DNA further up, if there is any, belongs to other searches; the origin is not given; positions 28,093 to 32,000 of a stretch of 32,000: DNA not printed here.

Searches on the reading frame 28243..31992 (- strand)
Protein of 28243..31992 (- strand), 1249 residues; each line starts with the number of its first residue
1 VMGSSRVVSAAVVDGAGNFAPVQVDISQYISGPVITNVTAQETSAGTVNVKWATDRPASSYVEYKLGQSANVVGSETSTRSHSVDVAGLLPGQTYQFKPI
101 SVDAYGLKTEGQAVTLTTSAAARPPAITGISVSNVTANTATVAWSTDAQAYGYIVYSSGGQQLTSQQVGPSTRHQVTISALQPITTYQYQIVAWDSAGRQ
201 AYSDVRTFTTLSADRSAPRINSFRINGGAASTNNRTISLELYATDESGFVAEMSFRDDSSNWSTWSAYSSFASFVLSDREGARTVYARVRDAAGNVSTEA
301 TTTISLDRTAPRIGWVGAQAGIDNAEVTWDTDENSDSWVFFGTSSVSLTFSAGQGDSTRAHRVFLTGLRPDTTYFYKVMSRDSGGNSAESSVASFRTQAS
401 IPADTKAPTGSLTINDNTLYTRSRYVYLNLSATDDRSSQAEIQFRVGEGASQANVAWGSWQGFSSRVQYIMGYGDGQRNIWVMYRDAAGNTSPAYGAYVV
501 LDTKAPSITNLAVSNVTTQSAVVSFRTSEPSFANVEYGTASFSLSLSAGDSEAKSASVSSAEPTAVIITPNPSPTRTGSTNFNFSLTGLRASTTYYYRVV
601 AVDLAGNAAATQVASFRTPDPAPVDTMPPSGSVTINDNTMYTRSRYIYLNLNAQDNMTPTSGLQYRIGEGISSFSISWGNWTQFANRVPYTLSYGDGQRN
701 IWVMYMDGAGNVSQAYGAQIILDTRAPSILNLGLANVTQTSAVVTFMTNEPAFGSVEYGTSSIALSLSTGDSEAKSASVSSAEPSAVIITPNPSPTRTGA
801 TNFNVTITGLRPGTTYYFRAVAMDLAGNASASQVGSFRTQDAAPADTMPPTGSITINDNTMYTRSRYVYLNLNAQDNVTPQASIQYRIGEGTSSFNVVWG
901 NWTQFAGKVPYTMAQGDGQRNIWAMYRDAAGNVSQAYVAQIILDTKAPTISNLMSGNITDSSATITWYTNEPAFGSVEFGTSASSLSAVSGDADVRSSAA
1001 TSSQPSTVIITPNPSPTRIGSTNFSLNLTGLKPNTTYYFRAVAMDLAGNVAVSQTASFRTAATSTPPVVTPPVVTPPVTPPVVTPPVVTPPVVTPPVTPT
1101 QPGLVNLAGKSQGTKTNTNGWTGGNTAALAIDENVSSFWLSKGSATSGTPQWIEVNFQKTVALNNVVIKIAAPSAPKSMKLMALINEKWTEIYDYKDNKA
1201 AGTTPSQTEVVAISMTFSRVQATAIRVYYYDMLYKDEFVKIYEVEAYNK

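Call 52: search_protein_families(library=pfam, proteins=[window:28243-31992:-], max_evalue=0.0001)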
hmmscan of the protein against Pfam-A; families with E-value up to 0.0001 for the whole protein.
window:28243-31992:- (1249 aa): 10 families
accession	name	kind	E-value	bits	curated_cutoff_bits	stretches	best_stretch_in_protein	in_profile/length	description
PF16656.11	Pur_ac_phosph_N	-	7.8e-53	177.5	30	5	728-839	2-93/93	Purple acid Phosphatase, N-terminal domain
PF00041.27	fn3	-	3.9e-29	101.1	25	1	126-208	2-83/84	Fibronectin type III domain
PF16655.11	PhoD_N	-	2.2e-18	67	30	0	353-397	51-90/90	PhoD-like phosphatase, N-terminal domain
PF25059.1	FN3_DSCAM-DSCAML_C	-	3.8e-15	56.4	39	0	169-212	40-81/89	DSCAM/DSCAML C-terminal Fn3-like domain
PF19077.6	Big_13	-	2.3e-11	44.5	27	0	279-307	73-101/102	Bacterial Ig-like domain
PF10179.15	NDNF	-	2.3e-11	44.3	27.3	0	803-838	89-124/127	Neuron-derived neurotrophic factor, first Fn(III) domain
PF25788.1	Ig_Rha78A_N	-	5.7e-11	43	27.4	0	301-397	10-101/105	Rha78A-like, N-terminal immunoglobulin domain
PF00754.31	F5_F8_type_C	-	7.2e-11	42.7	28.2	1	1117-1229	6-112/127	F5/8 type C domain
PF22633.2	F5_F8_type_C_2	-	1.4e-07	32.5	27.8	1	1130-1204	2-76/91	NedA-like, galactose-binding domain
PF17425.8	Arylsulfotran_N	-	3.6e-07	30.6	24.2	0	345-388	39-79/88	Arylsulfotransferase Ig-like domain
